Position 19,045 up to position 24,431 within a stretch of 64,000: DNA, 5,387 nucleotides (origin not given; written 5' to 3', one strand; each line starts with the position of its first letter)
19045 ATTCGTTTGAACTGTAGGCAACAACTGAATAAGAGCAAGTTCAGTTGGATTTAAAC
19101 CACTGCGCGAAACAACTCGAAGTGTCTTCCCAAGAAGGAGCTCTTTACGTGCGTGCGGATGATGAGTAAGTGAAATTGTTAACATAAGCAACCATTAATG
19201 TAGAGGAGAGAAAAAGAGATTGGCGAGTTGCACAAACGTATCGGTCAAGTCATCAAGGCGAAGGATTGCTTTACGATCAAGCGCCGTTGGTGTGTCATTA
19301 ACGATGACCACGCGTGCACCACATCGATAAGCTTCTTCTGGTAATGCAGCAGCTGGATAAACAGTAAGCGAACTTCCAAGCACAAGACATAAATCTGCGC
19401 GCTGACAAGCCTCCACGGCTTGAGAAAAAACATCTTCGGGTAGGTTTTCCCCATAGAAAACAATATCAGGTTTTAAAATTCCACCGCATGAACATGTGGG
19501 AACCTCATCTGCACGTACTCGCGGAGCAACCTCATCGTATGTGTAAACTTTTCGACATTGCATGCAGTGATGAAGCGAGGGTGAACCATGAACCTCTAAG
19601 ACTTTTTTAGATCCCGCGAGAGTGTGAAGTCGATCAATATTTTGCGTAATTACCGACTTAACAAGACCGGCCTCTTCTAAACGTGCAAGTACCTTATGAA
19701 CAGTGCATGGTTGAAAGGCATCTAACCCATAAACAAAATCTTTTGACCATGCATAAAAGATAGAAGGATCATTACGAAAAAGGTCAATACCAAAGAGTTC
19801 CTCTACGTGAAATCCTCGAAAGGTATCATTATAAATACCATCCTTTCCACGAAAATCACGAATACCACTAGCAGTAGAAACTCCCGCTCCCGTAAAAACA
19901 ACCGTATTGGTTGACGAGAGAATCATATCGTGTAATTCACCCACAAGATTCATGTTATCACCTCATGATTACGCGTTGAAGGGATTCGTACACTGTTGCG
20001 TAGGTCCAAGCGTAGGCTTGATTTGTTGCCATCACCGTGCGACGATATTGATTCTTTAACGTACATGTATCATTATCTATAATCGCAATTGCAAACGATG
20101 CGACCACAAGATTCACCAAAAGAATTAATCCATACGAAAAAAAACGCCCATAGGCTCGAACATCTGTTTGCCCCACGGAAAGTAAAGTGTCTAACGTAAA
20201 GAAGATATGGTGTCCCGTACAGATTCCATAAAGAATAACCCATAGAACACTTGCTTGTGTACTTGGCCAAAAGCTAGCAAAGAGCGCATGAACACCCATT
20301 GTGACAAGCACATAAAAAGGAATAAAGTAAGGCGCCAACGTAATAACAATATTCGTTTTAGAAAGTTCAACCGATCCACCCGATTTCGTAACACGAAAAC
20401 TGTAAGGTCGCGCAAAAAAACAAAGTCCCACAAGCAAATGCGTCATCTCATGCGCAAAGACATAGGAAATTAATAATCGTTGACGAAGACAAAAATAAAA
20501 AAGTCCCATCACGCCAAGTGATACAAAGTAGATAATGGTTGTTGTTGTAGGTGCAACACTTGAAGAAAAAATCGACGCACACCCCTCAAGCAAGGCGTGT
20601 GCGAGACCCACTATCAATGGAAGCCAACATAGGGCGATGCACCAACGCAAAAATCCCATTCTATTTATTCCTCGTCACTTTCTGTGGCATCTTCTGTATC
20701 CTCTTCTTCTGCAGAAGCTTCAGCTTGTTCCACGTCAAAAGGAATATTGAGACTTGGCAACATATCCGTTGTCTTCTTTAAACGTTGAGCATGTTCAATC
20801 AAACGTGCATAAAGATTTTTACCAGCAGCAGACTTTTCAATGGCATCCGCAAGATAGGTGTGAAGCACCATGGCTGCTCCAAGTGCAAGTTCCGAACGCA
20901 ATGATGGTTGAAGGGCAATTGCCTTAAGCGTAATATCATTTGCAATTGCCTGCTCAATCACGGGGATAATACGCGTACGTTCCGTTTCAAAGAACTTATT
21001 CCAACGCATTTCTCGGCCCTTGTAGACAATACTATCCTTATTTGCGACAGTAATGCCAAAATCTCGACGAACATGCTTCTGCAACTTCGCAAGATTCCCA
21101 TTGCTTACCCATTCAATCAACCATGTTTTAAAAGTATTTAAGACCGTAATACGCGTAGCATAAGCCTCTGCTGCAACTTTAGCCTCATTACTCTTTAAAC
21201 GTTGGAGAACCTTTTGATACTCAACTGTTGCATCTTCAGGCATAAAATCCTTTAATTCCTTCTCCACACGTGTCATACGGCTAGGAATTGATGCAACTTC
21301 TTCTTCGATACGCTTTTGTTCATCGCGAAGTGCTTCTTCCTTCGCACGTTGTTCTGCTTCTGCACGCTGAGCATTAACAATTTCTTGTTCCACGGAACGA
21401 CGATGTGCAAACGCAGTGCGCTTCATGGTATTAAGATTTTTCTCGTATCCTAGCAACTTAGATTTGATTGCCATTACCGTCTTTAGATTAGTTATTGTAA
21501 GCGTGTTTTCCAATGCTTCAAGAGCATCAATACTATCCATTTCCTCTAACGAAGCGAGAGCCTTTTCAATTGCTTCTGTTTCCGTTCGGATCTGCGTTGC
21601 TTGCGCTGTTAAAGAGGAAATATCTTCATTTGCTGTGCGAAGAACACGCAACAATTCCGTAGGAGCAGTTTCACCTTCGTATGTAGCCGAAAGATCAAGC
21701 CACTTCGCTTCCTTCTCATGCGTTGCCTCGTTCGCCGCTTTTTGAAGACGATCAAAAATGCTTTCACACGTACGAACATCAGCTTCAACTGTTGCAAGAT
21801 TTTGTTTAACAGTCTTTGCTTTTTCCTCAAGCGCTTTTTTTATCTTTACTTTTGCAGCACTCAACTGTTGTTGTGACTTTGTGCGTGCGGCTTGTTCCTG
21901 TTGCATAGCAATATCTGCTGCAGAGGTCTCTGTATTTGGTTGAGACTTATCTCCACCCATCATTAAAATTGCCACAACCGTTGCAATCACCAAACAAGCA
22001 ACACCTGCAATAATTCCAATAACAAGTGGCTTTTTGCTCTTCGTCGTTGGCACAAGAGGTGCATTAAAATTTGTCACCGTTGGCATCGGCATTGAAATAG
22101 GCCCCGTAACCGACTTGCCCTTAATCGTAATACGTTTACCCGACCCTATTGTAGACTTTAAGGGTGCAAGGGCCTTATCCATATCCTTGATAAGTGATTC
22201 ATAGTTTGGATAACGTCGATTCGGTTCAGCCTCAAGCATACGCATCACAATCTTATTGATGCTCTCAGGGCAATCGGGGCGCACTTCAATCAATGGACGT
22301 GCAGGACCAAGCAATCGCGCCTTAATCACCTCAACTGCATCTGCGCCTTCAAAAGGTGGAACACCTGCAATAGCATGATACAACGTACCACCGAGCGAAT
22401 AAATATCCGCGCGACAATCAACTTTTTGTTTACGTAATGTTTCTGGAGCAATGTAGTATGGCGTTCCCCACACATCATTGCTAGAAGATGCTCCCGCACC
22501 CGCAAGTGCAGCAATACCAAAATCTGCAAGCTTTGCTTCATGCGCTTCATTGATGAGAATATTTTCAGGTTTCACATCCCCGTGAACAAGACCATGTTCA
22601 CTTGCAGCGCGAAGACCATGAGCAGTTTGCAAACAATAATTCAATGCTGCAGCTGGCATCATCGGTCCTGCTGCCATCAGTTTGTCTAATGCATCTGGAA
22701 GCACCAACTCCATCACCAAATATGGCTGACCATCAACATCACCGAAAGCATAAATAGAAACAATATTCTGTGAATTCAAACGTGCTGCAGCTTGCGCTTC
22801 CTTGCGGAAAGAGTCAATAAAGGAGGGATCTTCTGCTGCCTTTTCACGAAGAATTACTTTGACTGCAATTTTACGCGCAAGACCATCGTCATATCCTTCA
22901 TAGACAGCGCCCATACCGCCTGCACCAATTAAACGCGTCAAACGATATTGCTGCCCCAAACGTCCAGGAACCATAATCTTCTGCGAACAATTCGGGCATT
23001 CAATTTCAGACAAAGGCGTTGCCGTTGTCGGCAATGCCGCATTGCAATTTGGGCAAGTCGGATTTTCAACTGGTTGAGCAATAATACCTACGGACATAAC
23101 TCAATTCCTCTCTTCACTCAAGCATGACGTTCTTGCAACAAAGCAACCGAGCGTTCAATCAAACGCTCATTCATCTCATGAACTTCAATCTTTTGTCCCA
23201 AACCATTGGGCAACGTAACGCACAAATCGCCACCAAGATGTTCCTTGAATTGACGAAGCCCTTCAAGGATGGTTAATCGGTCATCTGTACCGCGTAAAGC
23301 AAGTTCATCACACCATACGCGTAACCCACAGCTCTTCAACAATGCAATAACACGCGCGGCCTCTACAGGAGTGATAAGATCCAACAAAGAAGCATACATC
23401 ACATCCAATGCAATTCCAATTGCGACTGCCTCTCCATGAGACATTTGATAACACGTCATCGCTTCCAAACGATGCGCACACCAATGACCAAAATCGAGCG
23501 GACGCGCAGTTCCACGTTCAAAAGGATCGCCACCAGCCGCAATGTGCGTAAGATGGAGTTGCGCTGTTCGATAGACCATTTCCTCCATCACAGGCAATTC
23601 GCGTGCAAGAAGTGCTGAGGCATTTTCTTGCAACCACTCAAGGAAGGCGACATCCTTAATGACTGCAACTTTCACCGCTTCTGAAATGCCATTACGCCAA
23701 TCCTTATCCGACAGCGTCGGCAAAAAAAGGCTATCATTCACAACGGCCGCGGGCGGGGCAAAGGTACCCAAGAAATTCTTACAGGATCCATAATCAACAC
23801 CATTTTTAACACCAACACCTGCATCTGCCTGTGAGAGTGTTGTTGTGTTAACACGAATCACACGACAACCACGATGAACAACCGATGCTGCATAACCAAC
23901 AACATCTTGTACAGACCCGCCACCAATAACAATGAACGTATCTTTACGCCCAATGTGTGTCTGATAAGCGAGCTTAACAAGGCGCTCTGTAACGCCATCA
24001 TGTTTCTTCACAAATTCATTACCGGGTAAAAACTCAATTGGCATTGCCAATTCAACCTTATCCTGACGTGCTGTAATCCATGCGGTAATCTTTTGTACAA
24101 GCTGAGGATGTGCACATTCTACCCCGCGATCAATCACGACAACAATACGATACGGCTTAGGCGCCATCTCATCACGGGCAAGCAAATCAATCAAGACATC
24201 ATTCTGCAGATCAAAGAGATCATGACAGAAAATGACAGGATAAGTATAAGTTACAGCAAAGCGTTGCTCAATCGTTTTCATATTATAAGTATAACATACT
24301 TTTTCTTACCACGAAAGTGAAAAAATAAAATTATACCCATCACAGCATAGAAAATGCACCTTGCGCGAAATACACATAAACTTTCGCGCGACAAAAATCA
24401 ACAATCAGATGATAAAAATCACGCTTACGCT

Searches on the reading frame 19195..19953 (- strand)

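Call 23: search_protein_families(library=pfam, proteins=[window:19195-19953:-], max_evalue=0.00001)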
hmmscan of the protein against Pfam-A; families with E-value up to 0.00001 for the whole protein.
window:19195-19953:- (252 aa): 1 family
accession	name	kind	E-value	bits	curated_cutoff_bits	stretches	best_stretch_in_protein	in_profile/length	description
PF02146.23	SIR2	-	7.2e-53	179.6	24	1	22-200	1-180/180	Sir2 family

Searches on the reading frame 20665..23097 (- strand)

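Call 23: search_protein_families(library=pfam, proteins=[window:20665-23097:-], max_evalue=0.00001)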
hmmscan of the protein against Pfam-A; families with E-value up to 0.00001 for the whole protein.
window:20665-23097:- (810 aa): 2 families
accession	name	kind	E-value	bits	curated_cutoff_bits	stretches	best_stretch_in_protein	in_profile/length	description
PF00069.31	Pkinase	-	4.1e-46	157.9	31.7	1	51-296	1-252/263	Protein kinase domain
PF07714.23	PK_Tyr_Ser-Thr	-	3.9e-30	105.4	23.1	1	53-304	3-256/258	Protein tyrosine and serine/threonine kinase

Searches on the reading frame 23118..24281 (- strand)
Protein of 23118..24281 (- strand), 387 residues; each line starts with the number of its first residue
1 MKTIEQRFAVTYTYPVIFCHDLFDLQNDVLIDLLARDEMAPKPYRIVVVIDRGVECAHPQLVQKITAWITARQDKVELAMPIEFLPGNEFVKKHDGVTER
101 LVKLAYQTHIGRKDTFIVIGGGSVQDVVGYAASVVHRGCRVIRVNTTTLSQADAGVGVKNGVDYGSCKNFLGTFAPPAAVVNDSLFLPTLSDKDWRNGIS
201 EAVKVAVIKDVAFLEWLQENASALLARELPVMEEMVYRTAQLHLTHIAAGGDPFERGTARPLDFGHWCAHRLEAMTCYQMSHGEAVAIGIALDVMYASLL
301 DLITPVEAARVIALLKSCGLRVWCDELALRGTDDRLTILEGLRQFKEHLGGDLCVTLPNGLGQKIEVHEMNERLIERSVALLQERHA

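Call 23: search_protein_families(library=pfam, proteins=[window:23118-24281:-], max_evalue=0.00001)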
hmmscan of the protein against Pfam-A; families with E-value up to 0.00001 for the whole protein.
window:23118-24281:- (387 aa): 2 families
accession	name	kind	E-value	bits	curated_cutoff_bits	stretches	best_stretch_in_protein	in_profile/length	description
PF24621.2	DHQS_C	-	2e-31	109.3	27.6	1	198-329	1-131/144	3-dehydroquinate synthase C-terminal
PF01761.26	DHQ_synthase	-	1.4e-29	102.5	24.2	1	87-196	6-114/115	3-dehydroquinate synthase N-terminal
